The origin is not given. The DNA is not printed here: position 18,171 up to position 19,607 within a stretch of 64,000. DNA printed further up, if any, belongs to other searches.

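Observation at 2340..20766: Candidate novel surface-protein system: atypical regulator, giant T9SS cargo, tail-anchored protein, OMP-SPOR fusion and minimal histidine kinase in one locus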

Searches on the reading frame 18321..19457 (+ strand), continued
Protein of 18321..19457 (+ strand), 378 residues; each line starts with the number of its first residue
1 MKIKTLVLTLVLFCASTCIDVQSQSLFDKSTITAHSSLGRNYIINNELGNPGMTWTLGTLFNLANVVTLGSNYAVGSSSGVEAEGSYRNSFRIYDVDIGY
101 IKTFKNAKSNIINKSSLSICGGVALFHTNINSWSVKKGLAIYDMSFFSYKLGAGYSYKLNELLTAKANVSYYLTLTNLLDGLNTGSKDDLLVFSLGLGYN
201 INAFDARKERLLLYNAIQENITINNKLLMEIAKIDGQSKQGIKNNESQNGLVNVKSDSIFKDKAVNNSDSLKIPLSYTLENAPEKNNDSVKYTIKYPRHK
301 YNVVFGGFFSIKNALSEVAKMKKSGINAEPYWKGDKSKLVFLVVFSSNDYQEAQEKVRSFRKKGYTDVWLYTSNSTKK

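Call 49: find_encoding_contigs(protein=P0020, flank=10000, max_places=3)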
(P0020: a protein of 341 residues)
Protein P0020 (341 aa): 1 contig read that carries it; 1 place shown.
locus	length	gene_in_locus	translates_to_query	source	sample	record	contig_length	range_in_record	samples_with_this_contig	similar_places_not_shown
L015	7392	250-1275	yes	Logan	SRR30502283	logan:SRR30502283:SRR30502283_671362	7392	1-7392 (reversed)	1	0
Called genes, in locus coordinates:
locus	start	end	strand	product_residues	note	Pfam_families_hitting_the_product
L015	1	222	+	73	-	?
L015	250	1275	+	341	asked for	-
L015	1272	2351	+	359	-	PF00072:Response_reg (weak), PF00512:HisKA, PF02518:HATPase_c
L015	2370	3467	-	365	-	PF01926:MMR_HSR1, PF02421:FeoB_N, PF06071:YchF-GTPase_C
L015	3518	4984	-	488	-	PF02878:PGM_PMM_I, PF02879:PGM_PMM_II, PF02880:PGM_PMM_III, PF00408:PGM_PMM_IV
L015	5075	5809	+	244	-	PF13489:Methyltransf_23 (weak), PF03848:TehB, PF13649:Methyltransf_25, PF13847:Methyltransf_31, PF08241:Methyltransf_11, PF08242:Methyltransf_12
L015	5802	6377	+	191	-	PF14378:PAP2_3 (faint), PF01569:PAP2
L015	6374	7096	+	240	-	PF02535:Zip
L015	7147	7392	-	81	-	?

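Call 50: find_encoding_contigs(protein=P0026, flank=10000, max_places=3)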
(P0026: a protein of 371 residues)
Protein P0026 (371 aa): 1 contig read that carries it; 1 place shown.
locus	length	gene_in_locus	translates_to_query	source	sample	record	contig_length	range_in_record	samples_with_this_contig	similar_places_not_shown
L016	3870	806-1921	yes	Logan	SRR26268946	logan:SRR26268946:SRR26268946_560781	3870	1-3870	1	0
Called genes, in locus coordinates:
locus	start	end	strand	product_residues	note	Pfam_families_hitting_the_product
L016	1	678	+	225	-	?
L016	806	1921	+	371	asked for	-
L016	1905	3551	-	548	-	PF02310:B12-binding, PF04055:Radical_SAM, PF13311:DUF4080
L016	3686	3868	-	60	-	?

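Call 54: search_protein_families(library=ncbifam, proteins=[L014:11056-11499:+], max_evalue=1)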
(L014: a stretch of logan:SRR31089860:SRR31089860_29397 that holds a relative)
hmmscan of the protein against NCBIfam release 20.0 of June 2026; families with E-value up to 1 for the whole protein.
L014:11056-11499:+ (148 aa): 40 families (the best 25 are shown)
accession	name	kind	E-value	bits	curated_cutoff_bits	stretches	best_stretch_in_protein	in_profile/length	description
NF052313.1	T9SS_RR_PorX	equivalog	1.8e-10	40.2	300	1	21-143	19-141/513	T9SS response regulator signal transducer PorX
NF006900.1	PRK09390.1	equivalog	4.1e-07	29.7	255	1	21-137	23-138/203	response regulator FixJ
NF045991.1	RespRegCtrARhodob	equivalog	2.1e-06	27.7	350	1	45-119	43-117/224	response regulator transcription factor CtrA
NF007135.0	PRK09581.1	equivalog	7.5e-06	25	474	1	3-122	156-276/457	PleD family two-component system response regulator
NF045505.1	RR_RssB_Pseudo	equivalog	8e-06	25.1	700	1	34-122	37-126/394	two-component system response regulator RssB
NF007969.0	PRK10693.1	equivalog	1.1e-05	24.7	329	1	20-122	25-128/337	two-component system response regulator RssB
NF051850.1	RespRegRprY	equivalog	2e-05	24.1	370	1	3-127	5-129/234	response regulator transcription factor RprY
NF007005.1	PRK09468.1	equivalog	3.2e-05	23.5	331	1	19-135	20-136/237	osmolarity response regulator transcription factor OmpR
NF047793.1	ResRegPgtA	equivalog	7.1e-05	21.8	650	1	16-138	19-141/414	two-component system response regulator PgtA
TIGR01387.1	cztR_silR_copR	subfamily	0.00013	21.6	279.2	1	22-138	18-137/218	heavy metal response regulator transcription factor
NF007928.2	PRK10643.1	equivalog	0.00014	21.6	330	1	22-127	20-125/216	two-component system response regulator PmrA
NF053854.1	RespRegPhoBBctds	equivalog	0.0004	19.8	270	1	25-136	21-133/225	two-component system response regulator PhoB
NF033117.2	vanR_ACDEGLN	exception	0.00052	19.7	350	1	21-135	17-130/226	VanR-ABDEGLN family response regulator transcription factor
NF050064.1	BlResRespRegCbrR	equivalog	0.00066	18.7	600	1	47-125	169-247/415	bile resistance response regulator CbrR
NF050825.1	TCSRespRegRv3143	equivalog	0.00079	19.5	200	1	9-114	11-117/123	Rv3143 family two-component system response regulator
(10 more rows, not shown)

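Call 58: find_related_loci(query=A6, collection=metagenome_contigs, flank=10000)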
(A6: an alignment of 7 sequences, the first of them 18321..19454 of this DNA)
Query A6 (378 aa) in metagenome_contigs; peptide patterns used: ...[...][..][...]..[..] (x = any residue, [..] = any of these).
84 stretches matched a pattern; 2 encode a relative of the query (tblastn E <= 1e-3); 2 distinct loci.
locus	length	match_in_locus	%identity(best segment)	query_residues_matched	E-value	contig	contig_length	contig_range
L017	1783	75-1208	92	1-378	0e+0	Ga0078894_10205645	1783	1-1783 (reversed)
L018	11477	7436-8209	27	122-371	1e-19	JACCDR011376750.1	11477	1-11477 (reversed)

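Call 59: search_protein_families(library=pfam, alignment_id=A5, max_evalue=0.01)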
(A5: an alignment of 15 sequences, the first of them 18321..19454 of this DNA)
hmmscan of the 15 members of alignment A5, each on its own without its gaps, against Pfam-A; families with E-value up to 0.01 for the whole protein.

A. member 1, window:18321-19454:+ (378 aa): 1 family
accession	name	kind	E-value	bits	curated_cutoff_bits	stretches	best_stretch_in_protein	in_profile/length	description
PF13505.12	OMP_b-brl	-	0.002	18.7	28.7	1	64-200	43-174/175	Outer membrane protein beta-barrel domain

B. families by the number of members that match (of 15 scanned): 4 families
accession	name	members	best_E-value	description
PF13505.12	OMP_b-brl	4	0.00055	Outer membrane protein beta-barrel domain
PF05036.18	SPOR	1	1.5e-07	SPOR domain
PF04906.18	Tweety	1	2.9e-05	Tweety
PF10820.13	DUF2543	1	0.0025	Protein of unknown function (DUF2543)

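Call 100: search_protein_families(library=pfam, proteins=[P0024, P0027, P0029, P0030, P0031, P0032, P0034, P0037, P0040, P0036], max_evalue=0.001)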
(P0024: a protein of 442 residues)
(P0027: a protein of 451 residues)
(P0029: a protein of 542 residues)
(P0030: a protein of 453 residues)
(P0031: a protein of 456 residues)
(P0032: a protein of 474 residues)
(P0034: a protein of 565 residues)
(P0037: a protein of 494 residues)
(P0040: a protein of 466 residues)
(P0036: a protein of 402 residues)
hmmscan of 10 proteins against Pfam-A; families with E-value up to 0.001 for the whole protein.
P0024 (442 aa): 6 families
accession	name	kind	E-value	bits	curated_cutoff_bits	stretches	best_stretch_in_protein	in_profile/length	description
PF13505.12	OMP_b-brl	-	1e-05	26.2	28.7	1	7-191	5-158/175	Outer membrane protein beta-barrel domain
PF05036.18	SPOR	-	1.5e-05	25.7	21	1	365-430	4-69/76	SPOR domain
PF06156.18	YabA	-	4.8e-05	24.3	30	1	258-313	11-53/103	Initiation control protein YabA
PF01166.23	TSC22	-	0.00024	21.7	30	1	272-300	17-45/57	TSC-22/dip/bun family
PF07558.16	Shugoshin_N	-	0.00045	20.4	30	1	262-299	7-44/45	Shugoshin N-terminal coiled-coil region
PF07407.17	Seadorna_VP6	-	0.00058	19.5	27.2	1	269-300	2-33/399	Seadornavirus VP6 protein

P0027 (451 aa): 0 families

P0029 (542 aa): 0 families

P0030 (453 aa): 0 families

P0031 (456 aa): 0 families

P0032 (474 aa): 1 family
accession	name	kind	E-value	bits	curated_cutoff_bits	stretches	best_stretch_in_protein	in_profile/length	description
PF05036.18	SPOR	-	5.1e-05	24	21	1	397-468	3-74/76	SPOR domain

P0034 (565 aa): 0 families

P0037 (494 aa): 1 family
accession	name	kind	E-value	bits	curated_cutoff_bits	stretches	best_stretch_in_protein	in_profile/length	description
PF05036.18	SPOR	-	0.00063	20.5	21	0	419-480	4-65/76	SPOR domain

P0040 (466 aa): 1 family
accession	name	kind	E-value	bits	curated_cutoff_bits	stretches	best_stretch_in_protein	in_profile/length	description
PF05531.17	NPV_P10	-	0.00076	20.3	29.8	0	250-296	4-50/75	Nucleopolyhedrovirus P10 protein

P0036 (402 aa): 1 family
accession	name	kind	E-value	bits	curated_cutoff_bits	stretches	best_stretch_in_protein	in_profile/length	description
PF05036.18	SPOR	-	1.5e-07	32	21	1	326-391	3-66/76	SPOR domain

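Call 102: search_protein_families(library=pfam, proteins=[L016:1-675:+, L012:8824-9582:+, L014:9432-9953:+, L012:8252-8866:+, L012:908-2638:+], max_evalue=0.01)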
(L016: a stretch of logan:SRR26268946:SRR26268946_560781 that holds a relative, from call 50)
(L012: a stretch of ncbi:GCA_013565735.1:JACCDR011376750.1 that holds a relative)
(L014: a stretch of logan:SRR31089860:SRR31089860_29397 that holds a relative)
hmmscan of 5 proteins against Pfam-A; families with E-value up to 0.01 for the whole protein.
L016:1-675:+ (225 aa): 0 families

L012:8824-9582:+ (253 aa): 3 families
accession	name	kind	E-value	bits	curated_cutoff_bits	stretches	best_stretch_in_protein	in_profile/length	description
PF02518.31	HATPase_c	-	4.5e-19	69.4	26.4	1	144-252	4-110/111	Histidine kinase-, DNA gyrase B-, and HSP90-like ATPase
PF00512.31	HisKA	-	2.1e-12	47.3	26.9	1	28-93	2-65/66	His Kinase A (phospho-acceptor) domain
PF13581.12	HATPase_c_2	-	2.3e-05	24.9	27.4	1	144-247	30-125/127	Histidine kinase-like ATPase domain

L014:9432-9953:+ (174 aa): 0 families

L012:8252-8866:+ (205 aa): 0 families

L012:908-2638:+ (577 aa): 1 family
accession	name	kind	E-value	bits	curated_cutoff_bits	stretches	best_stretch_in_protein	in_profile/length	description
PF03781.23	FGE-sulfatase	-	6.5e-10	39.5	23.3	1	239-503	5-195/255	Sulfatase-modifying factor enzyme 1-like domain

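Call 106: search_protein_families(library=padloc, proteins=[window:18321-19457:+], max_evalue=0.01)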
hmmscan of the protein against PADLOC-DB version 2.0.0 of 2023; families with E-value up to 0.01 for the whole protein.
window:18321-19457:+ (378 aa): 0 families
